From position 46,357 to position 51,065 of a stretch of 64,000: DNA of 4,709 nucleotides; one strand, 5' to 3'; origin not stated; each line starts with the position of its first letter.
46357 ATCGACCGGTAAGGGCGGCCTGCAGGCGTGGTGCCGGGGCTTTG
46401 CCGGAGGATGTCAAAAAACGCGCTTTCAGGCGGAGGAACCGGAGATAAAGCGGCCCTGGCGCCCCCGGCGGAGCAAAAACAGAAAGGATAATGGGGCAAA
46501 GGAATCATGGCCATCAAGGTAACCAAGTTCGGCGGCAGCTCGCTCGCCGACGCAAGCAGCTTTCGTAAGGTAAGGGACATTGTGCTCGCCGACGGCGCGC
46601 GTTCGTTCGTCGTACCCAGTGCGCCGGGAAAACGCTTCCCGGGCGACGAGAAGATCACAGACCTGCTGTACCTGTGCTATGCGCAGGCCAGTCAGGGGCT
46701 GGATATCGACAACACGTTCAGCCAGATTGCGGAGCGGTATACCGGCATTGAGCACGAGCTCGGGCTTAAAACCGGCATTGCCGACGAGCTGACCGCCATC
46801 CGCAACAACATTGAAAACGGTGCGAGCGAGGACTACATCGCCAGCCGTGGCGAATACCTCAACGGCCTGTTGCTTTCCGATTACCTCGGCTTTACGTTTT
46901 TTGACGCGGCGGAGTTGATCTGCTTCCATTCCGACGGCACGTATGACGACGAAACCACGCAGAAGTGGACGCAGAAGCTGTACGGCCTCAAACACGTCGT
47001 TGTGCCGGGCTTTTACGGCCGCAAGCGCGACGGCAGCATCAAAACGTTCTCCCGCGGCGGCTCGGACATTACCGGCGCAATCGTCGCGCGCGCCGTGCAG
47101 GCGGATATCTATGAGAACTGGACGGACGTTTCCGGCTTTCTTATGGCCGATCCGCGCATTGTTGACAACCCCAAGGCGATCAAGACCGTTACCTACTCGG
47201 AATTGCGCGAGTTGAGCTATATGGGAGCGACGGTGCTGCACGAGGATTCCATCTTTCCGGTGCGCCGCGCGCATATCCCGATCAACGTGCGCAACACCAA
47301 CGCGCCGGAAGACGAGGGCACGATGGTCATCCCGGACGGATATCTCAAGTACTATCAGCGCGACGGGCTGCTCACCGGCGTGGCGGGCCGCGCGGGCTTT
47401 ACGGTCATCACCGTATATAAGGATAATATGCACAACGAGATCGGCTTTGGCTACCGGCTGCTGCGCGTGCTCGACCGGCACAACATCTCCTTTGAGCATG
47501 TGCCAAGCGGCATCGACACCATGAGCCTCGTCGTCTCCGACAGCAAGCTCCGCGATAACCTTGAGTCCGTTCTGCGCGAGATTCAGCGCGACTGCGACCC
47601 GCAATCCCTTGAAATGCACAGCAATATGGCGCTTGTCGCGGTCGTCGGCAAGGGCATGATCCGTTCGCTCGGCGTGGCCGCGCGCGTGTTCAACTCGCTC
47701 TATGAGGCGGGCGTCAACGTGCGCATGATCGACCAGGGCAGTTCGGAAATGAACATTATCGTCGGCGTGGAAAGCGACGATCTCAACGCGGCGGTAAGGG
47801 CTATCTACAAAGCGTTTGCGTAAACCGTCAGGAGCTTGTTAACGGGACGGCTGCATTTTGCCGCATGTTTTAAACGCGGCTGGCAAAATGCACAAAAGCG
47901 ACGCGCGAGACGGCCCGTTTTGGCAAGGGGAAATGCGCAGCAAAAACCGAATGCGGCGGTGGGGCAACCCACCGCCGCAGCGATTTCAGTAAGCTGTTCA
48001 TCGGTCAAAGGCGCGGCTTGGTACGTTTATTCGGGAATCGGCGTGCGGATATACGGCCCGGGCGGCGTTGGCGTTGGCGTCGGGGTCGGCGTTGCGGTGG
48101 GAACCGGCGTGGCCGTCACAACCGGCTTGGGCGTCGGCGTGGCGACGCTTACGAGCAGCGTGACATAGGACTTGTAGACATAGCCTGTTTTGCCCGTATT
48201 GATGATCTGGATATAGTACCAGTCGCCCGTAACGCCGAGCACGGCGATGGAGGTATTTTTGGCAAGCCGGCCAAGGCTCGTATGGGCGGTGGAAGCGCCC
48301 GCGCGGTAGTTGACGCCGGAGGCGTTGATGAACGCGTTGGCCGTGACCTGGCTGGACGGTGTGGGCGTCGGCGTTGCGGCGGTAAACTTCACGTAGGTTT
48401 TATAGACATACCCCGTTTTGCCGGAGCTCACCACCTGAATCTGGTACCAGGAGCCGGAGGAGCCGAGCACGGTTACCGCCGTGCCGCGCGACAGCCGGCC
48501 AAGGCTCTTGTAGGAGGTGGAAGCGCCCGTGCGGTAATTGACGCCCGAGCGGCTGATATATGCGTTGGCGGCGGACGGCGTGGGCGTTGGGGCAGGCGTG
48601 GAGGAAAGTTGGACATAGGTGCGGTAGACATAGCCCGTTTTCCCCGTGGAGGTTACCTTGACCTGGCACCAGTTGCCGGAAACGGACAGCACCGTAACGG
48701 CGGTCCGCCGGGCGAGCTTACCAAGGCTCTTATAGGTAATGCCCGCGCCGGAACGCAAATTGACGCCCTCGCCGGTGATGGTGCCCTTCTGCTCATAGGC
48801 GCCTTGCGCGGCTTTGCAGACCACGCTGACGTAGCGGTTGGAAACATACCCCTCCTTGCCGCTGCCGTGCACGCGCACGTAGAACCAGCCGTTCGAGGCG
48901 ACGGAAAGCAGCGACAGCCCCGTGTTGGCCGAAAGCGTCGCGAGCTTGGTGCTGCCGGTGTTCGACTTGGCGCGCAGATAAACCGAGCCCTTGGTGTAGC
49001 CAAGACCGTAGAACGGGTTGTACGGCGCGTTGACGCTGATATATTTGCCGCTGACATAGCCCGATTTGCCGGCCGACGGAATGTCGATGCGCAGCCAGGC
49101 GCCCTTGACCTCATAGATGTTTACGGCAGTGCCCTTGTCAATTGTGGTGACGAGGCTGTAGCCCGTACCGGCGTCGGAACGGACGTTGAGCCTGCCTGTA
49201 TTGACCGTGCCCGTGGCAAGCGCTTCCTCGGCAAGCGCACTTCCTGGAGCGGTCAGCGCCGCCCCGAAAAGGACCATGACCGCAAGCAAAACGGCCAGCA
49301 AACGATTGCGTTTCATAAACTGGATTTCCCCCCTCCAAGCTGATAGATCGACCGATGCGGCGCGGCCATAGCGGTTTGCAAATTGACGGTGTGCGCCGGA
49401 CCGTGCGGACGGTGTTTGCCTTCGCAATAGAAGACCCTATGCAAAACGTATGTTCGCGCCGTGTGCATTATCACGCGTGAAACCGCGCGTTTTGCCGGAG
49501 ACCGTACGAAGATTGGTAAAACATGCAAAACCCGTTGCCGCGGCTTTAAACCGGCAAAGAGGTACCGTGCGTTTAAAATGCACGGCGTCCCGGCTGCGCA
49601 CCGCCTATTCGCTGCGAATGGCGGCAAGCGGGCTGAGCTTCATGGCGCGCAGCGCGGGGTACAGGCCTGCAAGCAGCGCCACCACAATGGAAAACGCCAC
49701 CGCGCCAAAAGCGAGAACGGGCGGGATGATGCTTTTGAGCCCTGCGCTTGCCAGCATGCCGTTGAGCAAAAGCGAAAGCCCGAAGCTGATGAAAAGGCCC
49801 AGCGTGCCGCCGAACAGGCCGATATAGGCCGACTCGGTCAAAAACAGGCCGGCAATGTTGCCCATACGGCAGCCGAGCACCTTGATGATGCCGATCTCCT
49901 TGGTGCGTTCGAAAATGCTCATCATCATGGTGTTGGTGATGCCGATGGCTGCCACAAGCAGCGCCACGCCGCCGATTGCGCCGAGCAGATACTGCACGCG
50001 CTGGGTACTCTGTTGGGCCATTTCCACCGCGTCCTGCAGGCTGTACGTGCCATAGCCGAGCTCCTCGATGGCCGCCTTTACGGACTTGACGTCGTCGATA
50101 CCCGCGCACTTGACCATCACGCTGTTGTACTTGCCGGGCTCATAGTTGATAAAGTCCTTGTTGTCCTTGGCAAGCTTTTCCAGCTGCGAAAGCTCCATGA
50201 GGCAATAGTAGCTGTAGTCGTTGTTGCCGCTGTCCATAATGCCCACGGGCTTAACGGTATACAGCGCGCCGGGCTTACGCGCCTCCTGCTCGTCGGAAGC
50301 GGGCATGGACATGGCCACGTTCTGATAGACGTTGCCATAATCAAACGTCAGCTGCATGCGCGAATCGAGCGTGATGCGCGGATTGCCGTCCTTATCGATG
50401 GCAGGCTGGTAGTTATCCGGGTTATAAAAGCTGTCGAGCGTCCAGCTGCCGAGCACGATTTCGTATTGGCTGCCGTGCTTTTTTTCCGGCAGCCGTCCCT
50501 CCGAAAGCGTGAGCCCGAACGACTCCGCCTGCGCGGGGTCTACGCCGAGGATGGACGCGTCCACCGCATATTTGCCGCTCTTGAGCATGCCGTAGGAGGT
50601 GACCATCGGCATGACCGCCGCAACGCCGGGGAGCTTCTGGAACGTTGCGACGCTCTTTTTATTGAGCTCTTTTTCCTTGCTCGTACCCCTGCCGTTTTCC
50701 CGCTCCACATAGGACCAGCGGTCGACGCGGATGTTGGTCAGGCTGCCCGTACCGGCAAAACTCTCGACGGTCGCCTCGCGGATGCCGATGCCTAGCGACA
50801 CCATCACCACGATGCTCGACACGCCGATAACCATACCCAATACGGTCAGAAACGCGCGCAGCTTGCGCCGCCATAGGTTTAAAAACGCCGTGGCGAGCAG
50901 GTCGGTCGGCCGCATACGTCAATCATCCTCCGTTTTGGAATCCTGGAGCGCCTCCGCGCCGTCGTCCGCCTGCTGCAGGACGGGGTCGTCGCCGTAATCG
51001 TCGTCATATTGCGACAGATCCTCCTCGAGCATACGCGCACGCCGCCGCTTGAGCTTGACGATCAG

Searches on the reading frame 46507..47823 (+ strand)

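Call 99: search_protein_families(library=pfam, proteins=[window:46507-47823:+], max_evalue=0.00001)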
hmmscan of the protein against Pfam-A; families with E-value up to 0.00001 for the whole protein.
window:46507-47823:+ (438 aa): 4 families
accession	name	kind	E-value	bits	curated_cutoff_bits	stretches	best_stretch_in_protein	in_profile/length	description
PF00696.33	AA_kinase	-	1.2e-30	107.4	24.9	1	3-263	2-234/234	Amino acid kinase family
PF22468.2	ACT_9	-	8.6e-28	96.3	27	1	377-437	1-61/61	ACT domain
PF01842.31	ACT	-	2.6e-08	34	27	1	389-435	12-63/66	ACT domain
PF13840.12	ACT_7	-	1.1e-07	32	27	1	372-433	4-63/65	ACT domain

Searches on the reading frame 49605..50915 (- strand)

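Call 100: search_protein_families(library=pfam, proteins=[window:49605-50915:-], max_evalue=0.00001)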
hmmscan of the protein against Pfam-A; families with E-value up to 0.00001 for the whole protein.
window:49605-50915:- (436 aa): 2 families
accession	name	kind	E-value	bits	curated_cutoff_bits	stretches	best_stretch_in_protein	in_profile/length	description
PF12704.14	MacB_PCD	-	2.2e-19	71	27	1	22-285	2-206/207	MacB-like periplasmic core domain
PF02687.27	FtsX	-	5.7e-19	68.8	25.5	1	313-429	2-120/120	FtsX-like permease C-terminal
